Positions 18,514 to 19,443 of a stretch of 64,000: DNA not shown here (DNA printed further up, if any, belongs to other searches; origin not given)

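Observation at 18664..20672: Complete type II R-M pair (BglII-like nuclease + C5-MTase) as the terminal cargo of the rightward block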

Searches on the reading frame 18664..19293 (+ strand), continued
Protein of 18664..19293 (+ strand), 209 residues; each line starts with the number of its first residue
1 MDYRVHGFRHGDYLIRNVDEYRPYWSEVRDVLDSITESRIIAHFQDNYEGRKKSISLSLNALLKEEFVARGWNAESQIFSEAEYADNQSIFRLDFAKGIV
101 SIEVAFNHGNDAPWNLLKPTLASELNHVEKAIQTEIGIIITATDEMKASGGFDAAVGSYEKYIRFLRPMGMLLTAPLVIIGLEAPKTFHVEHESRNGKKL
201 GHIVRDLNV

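Call 14: find_encoding_contigs(protein=P0100, flank=8000, max_places=4)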
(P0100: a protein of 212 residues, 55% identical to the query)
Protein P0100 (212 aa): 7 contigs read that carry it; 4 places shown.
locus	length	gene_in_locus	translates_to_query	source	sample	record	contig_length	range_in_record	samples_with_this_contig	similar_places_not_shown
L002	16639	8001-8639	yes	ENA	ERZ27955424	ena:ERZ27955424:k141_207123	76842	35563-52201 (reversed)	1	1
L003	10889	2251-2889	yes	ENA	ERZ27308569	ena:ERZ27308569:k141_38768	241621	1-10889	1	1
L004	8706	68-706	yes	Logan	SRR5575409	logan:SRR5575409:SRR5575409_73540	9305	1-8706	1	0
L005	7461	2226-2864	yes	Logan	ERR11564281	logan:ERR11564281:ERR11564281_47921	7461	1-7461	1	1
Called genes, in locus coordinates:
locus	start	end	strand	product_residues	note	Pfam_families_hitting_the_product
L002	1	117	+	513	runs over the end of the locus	PF00196:GerE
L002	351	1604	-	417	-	PF13173:AAA_14, PF13635:DUF4143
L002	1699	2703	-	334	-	-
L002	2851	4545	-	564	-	PF00083:Sugar_tr, PF07690:MFS_1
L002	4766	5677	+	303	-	PF00126:HTH_1, PF03466:LysR_substrate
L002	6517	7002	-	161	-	-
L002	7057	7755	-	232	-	-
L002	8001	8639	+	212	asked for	PF09195:Endonuc-BglII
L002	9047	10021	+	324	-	PF00145:DNA_methylase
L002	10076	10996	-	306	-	PF18491:SRA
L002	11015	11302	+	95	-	-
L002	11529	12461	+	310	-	-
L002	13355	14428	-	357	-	-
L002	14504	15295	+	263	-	-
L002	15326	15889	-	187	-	PF01195:Pept_tRNA_hydro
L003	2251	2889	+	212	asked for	PF09195:Endonuc-BglII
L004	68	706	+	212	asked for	PF09195:Endonuc-BglII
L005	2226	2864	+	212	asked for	PF09195:Endonuc-BglII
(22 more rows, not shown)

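Call 15: find_encoding_contigs(protein=P0099, flank=8000, max_places=4)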
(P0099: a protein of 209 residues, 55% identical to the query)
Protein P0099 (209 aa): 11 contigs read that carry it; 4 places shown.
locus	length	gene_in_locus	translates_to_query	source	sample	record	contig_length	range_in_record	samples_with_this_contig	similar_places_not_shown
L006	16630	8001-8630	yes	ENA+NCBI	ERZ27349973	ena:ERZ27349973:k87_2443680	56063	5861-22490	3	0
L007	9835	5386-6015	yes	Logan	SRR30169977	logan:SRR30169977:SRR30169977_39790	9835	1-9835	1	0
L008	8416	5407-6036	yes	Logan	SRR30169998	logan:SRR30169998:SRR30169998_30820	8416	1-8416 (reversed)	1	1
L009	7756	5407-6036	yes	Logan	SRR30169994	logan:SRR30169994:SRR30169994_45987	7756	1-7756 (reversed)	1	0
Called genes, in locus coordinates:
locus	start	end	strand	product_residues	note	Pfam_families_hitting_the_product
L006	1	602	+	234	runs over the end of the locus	PF13484:Fer4_16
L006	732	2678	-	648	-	PF13589:HATPase_c_3, PF02518:HATPase_c (weak), PF00183:HSP90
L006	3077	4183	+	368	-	PF01637:ATPase_2, PF13191:AAA_16, PF13401:AAA_22 (weak)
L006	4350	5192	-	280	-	PF03883:H2O2_YaaD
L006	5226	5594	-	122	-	PF00903:Glyoxalase, PF22677:Ble-like_N (weak), PF13669:Glyoxalase_4, PF18029:Glyoxalase_6 (weak)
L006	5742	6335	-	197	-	-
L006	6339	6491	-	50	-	-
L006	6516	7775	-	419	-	PF00145:DNA_methylase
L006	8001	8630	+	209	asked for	PF09195:Endonuc-BglII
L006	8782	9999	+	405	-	PF13173:AAA_14, PF13635:DUF4143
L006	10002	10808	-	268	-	PF01503:PRA-PH (faint), PF03819:MazG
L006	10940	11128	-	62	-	PF12797:Fer4_2 (weak), PF13237:Fer4_10, PF14697:Fer4_21, PF12838:Fer4_7, PF13187:Fer4_9, PF12797:Fer4_2 (weak), PF00037:Fer4 (weak), PF12837:Fer4_6 (weak), +2 more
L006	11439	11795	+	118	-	PF01638:HxlR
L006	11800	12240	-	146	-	-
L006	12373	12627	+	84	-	-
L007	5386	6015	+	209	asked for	PF09195:Endonuc-BglII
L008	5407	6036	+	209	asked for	PF09195:Endonuc-BglII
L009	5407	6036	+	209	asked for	PF09195:Endonuc-BglII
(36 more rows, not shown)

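Call 16: predict_structure(alignment_id=A1)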
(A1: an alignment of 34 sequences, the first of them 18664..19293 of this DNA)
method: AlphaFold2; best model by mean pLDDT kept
length: 209 residues; sequences in the alignment: 34
mean_pLDDT: 92.9   pTM: 0.90
mean pLDDT of the five models: 92.9, 92.6, 91.6, 91.4, 87.3
residues with pLDDT >= 90: 165; 70-90: 38; 50-70: 6; < 50: 0
segments of 3 or more residues with pLDDT < 50: none
pLDDT, mean of each block of 10 residues (from residue 1): 97 98 98 98 97 96 98 92 74 93 88 92 85 94 96 88 95 96 97 94 84
secondary structure, 60 per line:
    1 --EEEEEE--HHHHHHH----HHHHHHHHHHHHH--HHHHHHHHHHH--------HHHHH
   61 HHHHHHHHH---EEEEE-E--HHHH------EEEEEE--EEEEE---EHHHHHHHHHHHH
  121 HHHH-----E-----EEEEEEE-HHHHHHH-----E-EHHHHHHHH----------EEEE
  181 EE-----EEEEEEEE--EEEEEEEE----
elements in order: E3-8 H11-17 H22-34 H37-47 H56-69 E73-77 H82-85 E92-97 E100-104 H109-124 E136-142 H144-150 H159-166 E177-182 E188-195 E198-205

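Call 17: search_dna_similar(query=window:18664-19293:+, collection=phages, mode=protein, max_evalue=0.001)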
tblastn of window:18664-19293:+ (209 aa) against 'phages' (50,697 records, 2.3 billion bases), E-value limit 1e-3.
No match.

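Call 18: search_dna_similar(query=window:18664-19293:+, collection=plasmids, mode=protein, max_evalue=0.001)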
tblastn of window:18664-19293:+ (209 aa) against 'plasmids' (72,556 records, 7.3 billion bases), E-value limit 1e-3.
Records with a match: 4; places in all: 4; records where one place covers at least 80% of the query: 4.
Best place of each record, by identity: <60% 4.
By first word of the organism name: Psychrobacillus 1; Macrococcus 1; Staphylococcus 1; Priestia 1.
By predicted mobility (MOB-suite, as given by PLSDB): mobilizable 4.
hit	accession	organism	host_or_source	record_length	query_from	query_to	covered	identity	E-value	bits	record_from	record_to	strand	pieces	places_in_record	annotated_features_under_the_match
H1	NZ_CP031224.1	Psychrobacillus glaciei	single cell,Antarctic iceberg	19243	1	207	99%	50.5%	5e-60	209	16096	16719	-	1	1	BglII/BstYI family type II restriction endonuclease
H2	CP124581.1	Macrococcus sp. NRL/St 21/332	Pus from wound on leg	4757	1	205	98%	49.5%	2e-58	204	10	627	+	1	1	BglII/BstYI family type II restriction endonuclease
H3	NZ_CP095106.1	Staphylococcus simulans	Camel,swab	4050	1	205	98%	49.0%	3e-57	201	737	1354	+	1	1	BglII/BstYI family type II restriction endonuclease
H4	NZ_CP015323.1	Priestia filamentosa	plant,Cell culture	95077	1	195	93%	48.2%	4e-59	206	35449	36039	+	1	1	BglII/BstYI family type II restriction endonuclease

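Call 20: get_annotated_region(hit=H3, flank=3000)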
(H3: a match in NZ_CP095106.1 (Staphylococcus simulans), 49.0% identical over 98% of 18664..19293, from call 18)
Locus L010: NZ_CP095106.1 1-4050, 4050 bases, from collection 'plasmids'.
description: Staphylococcus simulans strain IVB6179 plasmid unnamed2, complete sequence
organism: Staphylococcus simulans (NCBI taxid 1286)
taxonomy: Bacteria; Bacillota; Bacilli; Bacillales; Staphylococcaceae; Staphylococcus; Staphylococcus simulans
host: -; source: Camel,swab; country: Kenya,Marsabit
typing (MOB-suite, as given by PLSDB): mobilizable; replicon rep_cluster_1281; relaxase MOBC
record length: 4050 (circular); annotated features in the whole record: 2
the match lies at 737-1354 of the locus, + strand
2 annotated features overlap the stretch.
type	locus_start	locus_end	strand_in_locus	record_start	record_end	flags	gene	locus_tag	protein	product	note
CDS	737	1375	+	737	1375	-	-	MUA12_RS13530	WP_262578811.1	BglII/BstYI family type II restriction endonuclease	GO:0009307 - DNA restriction-modification system [Evidence IEA]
CDS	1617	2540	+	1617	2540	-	-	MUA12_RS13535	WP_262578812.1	protein rep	GO:0006260 - DNA replication [Evidence IEA]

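Call 21: get_annotated_region(hit=H1, flank=4000)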
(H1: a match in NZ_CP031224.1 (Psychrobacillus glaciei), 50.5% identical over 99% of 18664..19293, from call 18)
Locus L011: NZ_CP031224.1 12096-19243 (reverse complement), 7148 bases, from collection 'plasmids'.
description: Psychrobacillus glaciei strain PB01 plasmid pPB01, complete sequence
organism: Psychrobacillus glaciei (NCBI taxid 2283160)
taxonomy: Bacteria; Bacillota; Bacilli; Bacillales; Bacillaceae; Psychrobacillus; Psychrobacillus glaciei
host: -; source: single cell,Antarctic iceberg; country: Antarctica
typing (MOB-suite, as given by PLSDB): mobilizable; relaxase MOBT
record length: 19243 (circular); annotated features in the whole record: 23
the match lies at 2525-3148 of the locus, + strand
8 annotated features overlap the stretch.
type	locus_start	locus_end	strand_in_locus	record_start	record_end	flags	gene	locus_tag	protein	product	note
CDS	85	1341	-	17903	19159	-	dcm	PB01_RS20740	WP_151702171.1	DNA (cytosine-5-)-methyltransferase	GO:0006304 - DNA modification [Evidence IEA]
CDS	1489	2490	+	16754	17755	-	-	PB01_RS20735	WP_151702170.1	phospholipase D family protein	-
CDS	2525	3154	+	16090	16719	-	-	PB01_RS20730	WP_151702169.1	BglII/BstYI family type II restriction endonuclease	-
CDS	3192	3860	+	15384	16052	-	-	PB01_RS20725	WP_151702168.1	hypothetical protein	-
CDS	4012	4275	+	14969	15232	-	-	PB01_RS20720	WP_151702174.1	Ada metal-binding domain-containing protein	GO:0006281 - DNA repair [Evidence IEA]; GO:0006355 - regulation of DNA-templated transcription [Evidence IEA]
CDS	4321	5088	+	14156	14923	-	-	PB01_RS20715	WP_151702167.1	HNH endonuclease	-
CDS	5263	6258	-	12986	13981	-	-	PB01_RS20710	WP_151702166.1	Abi family protein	-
CDS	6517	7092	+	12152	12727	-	-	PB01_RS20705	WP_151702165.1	recombinase family protein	GO:0006310 - DNA recombination [Evidence IEA]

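Call 22: fold_search(model_id=the predicted structure, library=pdb)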
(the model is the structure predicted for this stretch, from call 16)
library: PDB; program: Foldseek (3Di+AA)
matches with E <= 10: 247; with E <= 0.001: 11
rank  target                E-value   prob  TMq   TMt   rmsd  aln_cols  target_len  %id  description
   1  1d2i_A                1.4e-09  1.00  0.66  0.63   5.9       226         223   16  CRYSTAL STRUCTURE OF RESTRICTION ENDONUCLEASE BGLII COMPLEXED WITH DNA 16-MER (released 2000-02-21)
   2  1d2i_B                1.5e-09  1.00  0.66  0.64   6.4       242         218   17  CRYSTAL STRUCTURE OF RESTRICTION ENDONUCLEASE BGLII COMPLEXED WITH DNA 16-MER (released 2000-02-21)
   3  1es8                  4.0e-07  1.00  0.55  0.59   7.1       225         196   18  Crystal structure of free BglII (released 2001-01-17)
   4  3bam_A                2.7e-06  1.00  0.60  0.61   4.9       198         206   12  RESTRICTION ENDONUCLEASE BAMHI COMPLEX WITH DNA AND MANGANESE IONS (POST-REACTIVE COMPLEX) (released 1999-01-13)
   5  1bhm_A                8.1e-06  1.00  0.63  0.67   4.6       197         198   14  RESTRICTION ENDONUCLEASE BAMHI COMPLEX WITH DNA (released 1995-07-12)
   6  1bhm_B                9.2e-06  1.00  0.59  0.60   5.9       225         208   14  RESTRICTION ENDONUCLEASE BAMHI COMPLEX WITH DNA (released 1995-07-12)
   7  3odh_B                1.6e-05  1.00  0.56  0.61   4.9       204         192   18  Structure of OkrAI/DNA complex (released 2010-10-06)
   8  3bam_B                3.3e-05  1.00  0.58  0.58   5.2       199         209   12  RESTRICTION ENDONUCLEASE BAMHI COMPLEX WITH DNA AND MANGANESE IONS (POST-REACTIVE COMPLEX) (released 1999-01-13)
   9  3odh_A                3.5e-05  1.00  0.54  0.58   4.8       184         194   17  Structure of OkrAI/DNA complex (released 2010-10-06)
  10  2bam_A                4.0e-05  1.00  0.60  0.60   4.9       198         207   12  RESTRICTION ENDONUCLEASE BAMHI COMPLEX WITH DNA AND CALCIUM IONS (PRE-REACTIVE COMPLEX). (released 1999-10-31)
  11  1esg_B                8.0e-05  1.00  0.59  0.58   4.9       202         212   13  RESTRICTION ENDONUCLEASE BAMHI BOUND TO A NON-SPECIFIC DNA. (released 2000-05-31)
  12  6yvd_D                9.6e-02  0.08  0.18  0.11  28.7       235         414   14  Head segment of the S.cerevisiae condensin holocomplex in presence of ATP (released 2020-07-22)
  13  5ija_A                3.0e-01  0.11  0.18  0.23   9.4       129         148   18  [NiFe] hydrogenase maturation protease HybD from Thermococcus kodakarensis (released 2016-06-01)
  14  5ttx_D                3.0e-01  0.08  0.15  0.20  13.7       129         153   12  Crystal structure of hydrogenase 2 maturation peptidase from Thaumarchaeota archaeon SCGC_AB-539-E09 (released 2017-05-31)
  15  3ket_A                3.7e-01  0.03  0.12  0.12  17.6       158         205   13  Crystal structure of a Rex-family transcriptional regulatory protein from Streptococcus agalactiae bound to a palindro (released 2010-11-10)
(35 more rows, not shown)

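Call 32: find_related_loci(query=A1, collection=genome_contigs, flank=6000)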
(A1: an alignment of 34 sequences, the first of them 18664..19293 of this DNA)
Query A1 (209 aa) in genome_contigs; peptide patterns used: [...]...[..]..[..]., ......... (x = any residue, [..] = any of these).
200 stretches matched a pattern; 153 encode a relative of the query (tblastn E <= 1e-3); the best 80 are kept; 80 distinct loci.
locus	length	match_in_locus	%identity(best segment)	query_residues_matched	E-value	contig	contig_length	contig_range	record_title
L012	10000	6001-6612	55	1-204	3e-73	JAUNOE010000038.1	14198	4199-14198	MAG: Coriobacteriia bacterium isolate S34M_St_100 NODE_2481_length_14198_cov_4.935021, whole genome shotgun sequence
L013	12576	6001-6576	57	1-192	3e-71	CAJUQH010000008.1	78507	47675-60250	MAG TPA_asm: uncultured Eggerthellaceae bacterium isolate MGBC165015 genome assembly, contig: MGBC165015.8, whole genome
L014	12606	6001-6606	52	1-203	7e-71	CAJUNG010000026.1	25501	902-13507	MAG TPA_asm: uncultured Bacilli bacterium isolate MGBC162581 genome assembly, contig: MGBC162581.26, whole genome shotgu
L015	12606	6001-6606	52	1-203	2e-70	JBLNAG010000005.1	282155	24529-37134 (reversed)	MAG: Ignavibacteriales bacterium isolate MAG183 PRJNA951521_bin41_renamed_4, whole genome shotgun sequence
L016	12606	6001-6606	50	1-203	2e-69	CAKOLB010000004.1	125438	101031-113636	MAG: uncultured Bacilli bacterium isolate REFINED_METABAT215_TOP10_CONTIGS_1500_ASSEMBLY_K77_MERGED__Hadza_PheChl_Fiber-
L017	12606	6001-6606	50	1-203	2e-69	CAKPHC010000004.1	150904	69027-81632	MAG: uncultured Bacilli bacterium isolate REFINED_METABAT215_TOP10_CONTIGS_1500_ASSEMBLY_K77_MERGED__Hadza_MoBio_hadza-I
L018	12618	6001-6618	52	1-205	6e-69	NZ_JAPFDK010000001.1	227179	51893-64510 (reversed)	MAG: Slackia sp. isolate bin_32_DannyCat k141_11589, whole genome shotgun sequence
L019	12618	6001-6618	52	1-205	7e-69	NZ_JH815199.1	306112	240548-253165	Slackia piriformis YIT 12062 supercont1.2, whole genome shotgun sequence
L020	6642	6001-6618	53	1-205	7e-69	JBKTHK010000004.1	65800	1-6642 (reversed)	MAG: Slackia sp. isolate 19-1_50 NODE_607_length_65800_cov_3.123629, whole genome shotgun sequence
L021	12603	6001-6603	54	1-199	5e-68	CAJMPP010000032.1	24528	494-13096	TPA_asm: uncultured bacterium isolate ERR1600542-bin.48 genome assembly, contig: NODE_2192_length_24528_cov_10.872758, w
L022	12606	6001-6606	53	1-203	1e-67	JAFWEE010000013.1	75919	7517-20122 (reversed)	MAG: Bacilli bacterium isolate RGIG5658 Sheep_Duodenum-4__c239640, whole genome shotgun sequence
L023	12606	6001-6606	51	1-203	8e-68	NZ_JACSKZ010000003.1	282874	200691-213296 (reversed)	Exiguobacterium algae strain S126 scaffold2, whole genome shotgun sequence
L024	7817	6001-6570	54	1-190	3e-67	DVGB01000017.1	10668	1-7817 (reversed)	MAG TPA_asm: Candidatus Aveggerthella stercoripullorum isolate ChiGjej1B1-2707 ChiGjej1B1M5__C77406_L10668_SRR6323428, w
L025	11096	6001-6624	49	1-208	3e-67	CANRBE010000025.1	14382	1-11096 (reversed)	MAG: uncultured Bacilli bacterium isolate Lapin-028__bin9 genome assembly, contig: Lapin-028__NODE_4735_length_14382_cov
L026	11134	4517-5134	52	1-205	9e-67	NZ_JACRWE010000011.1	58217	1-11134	Romboutsia faecis strain NSJ-18 N40_ctg011, whole genome shotgun sequence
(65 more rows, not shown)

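Call 33: find_related_loci(query=A1, collection=viral_contigs, flank=10000)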
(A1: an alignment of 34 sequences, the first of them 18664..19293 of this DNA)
Query A1 (209 aa) in viral_contigs; peptide patterns used: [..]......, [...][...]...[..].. (x = any residue, [..] = any of these).
127 stretches matched a pattern; 4 encode a relative of the query (tblastn E <= 1e-3); 4 distinct loci.
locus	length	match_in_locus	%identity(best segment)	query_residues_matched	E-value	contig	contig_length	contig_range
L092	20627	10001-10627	75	1-209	1e-108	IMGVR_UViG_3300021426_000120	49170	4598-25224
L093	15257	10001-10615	71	1-205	3e-100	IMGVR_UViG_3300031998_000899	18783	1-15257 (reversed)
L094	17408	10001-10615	71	1-205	3e-100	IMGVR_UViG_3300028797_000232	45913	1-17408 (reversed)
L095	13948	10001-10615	47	1-198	1e-61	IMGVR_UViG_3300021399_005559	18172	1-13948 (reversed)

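Call 71: search_protein_families(library=padloc, proteins=[window:18664-19293:+], max_evalue=0.001)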
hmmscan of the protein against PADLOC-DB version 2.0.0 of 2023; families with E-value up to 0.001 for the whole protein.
window:18664-19293:+ (209 aa): 0 families

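Call 75: fold_search(model_id=the predicted structure, library=viral)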
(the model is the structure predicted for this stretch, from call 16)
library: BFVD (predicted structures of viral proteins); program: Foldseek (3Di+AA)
matches with E <= 10: 228; with E <= 0.001: 0
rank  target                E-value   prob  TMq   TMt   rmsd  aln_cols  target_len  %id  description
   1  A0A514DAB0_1          3.0e-02  0.14  0.24  0.06  24.6       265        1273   10  Genome polyprotein [Picornavirales sp.]
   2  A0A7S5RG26            4.4e-02  0.21  0.18  0.07   9.6       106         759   19  (no name in the UniProt tables at hand)
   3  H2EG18                6.5e-02  0.38  0.23  0.33  18.0       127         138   10  Putative KilA-N domain-containing protein [Moumouvirus sp. 'Monve']
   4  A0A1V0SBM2            1.9e-01  0.23  0.27  0.22   9.1       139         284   12  Uncharacterized protein [Catovirus CTV1]
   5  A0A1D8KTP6            2.3e-01  0.15  0.30  0.32   9.2       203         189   10  Restriction endonuclease [Synechococcus phage S-CAM7]
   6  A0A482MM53            2.5e-01  0.15  0.26  0.35  12.6       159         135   14  Uncharacterized protein [Burkholderia phage BcepSauron]
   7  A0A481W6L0            3.0e-01  0.08  0.18  0.13   9.2       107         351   18  Helicase (Fragment) [Dasyurid herpesvirus 3]
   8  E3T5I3                4.1e-01  0.10  0.23  0.14  16.6       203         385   11  Restriction endonuclease type IV Mrr domain-containing protein [Cafeteria roenbergensis virus (strain BV-PW1)]
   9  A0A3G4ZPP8            4.4e-01  0.02  0.13  0.07  29.9       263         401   13  Uncharacterized protein [Terrestrivirus sp.]
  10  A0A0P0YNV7            6.1e-01  0.14  0.26  0.37   8.5       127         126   13  (no name in the UniProt tables at hand)
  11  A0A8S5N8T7            6.1e-01  0.06  0.22  0.23  14.6       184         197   11  Mitochondrial genome maintenance exonuclease 1, DNA complex, DNA exonuclease (Fragment) [Siphoviridae sp. ctfW121]
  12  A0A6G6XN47            6.5e-01  0.15  0.28  0.27   9.2       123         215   12  (no name in the UniProt tables at hand)
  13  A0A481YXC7            6.5e-01  0.04  0.10  0.05  12.0        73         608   12  AICARFT/IMPCHase bienzyme [Marseillevirus LCMAC201]
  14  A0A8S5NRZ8            6.9e-01  0.04  0.17  0.06  11.8       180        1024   12  Terminase, large subunit [Caudovirales sp. ctEpl1]
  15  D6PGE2                8.3e-01  0.03  0.17  0.14  20.6       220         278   10  (no name in the UniProt tables at hand)
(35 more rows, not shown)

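Call 78: find_encoding_contigs(protein=P0003, flank=10000, max_places=1)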
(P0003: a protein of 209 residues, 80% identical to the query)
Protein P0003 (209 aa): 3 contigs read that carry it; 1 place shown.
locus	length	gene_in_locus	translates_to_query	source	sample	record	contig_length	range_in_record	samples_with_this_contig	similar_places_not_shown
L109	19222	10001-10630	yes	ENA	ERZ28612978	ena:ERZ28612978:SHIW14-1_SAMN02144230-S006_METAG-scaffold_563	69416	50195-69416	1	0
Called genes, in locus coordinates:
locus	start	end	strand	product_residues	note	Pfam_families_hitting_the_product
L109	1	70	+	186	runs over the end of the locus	-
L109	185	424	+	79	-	-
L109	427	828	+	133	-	-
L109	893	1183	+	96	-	-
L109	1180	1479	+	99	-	-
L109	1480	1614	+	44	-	-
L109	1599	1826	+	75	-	-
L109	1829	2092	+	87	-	-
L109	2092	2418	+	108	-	-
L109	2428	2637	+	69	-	-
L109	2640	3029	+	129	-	-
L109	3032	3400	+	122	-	-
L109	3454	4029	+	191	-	-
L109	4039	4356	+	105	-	-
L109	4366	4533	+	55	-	-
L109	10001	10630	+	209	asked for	PF09195:Endonuc-BglII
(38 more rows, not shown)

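Call 79: find_encoding_contigs(protein=P0047, flank=10000, max_places=1)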
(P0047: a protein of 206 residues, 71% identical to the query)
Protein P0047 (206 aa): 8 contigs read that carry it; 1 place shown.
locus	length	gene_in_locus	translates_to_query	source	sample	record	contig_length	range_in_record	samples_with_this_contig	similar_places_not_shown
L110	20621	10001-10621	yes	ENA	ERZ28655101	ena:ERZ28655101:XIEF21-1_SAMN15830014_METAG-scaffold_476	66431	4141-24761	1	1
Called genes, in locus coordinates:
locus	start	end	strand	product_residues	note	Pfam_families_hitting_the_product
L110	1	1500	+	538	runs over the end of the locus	-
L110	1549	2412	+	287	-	-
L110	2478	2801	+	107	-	-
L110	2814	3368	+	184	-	-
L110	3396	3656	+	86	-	-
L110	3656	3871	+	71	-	-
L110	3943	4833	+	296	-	-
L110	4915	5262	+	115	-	-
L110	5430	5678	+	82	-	-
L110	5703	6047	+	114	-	PF14190:DUF4313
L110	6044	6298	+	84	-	-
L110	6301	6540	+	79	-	-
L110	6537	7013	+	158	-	PF01381:HTH_3 (weak)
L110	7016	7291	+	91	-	-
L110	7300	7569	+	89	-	-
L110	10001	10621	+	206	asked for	PF09195:Endonuc-BglII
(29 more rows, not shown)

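Call 80: find_encoding_contigs(protein=P0091, flank=10000, max_places=1)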
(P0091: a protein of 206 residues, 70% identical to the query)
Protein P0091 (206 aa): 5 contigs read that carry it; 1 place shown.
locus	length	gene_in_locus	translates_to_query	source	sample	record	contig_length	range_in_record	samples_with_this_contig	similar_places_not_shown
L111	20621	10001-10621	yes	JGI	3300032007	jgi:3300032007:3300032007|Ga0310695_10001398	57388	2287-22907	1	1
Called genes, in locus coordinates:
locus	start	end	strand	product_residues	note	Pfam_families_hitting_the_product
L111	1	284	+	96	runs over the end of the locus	-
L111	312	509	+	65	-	-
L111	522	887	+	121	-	-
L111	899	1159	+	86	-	-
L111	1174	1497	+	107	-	-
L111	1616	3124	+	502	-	-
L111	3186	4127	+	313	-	-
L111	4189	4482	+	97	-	-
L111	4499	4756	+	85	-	-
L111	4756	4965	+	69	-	-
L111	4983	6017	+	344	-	-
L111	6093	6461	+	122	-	-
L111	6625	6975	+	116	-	-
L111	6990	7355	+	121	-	-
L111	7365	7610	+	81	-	-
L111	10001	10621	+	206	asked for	PF09195:Endonuc-BglII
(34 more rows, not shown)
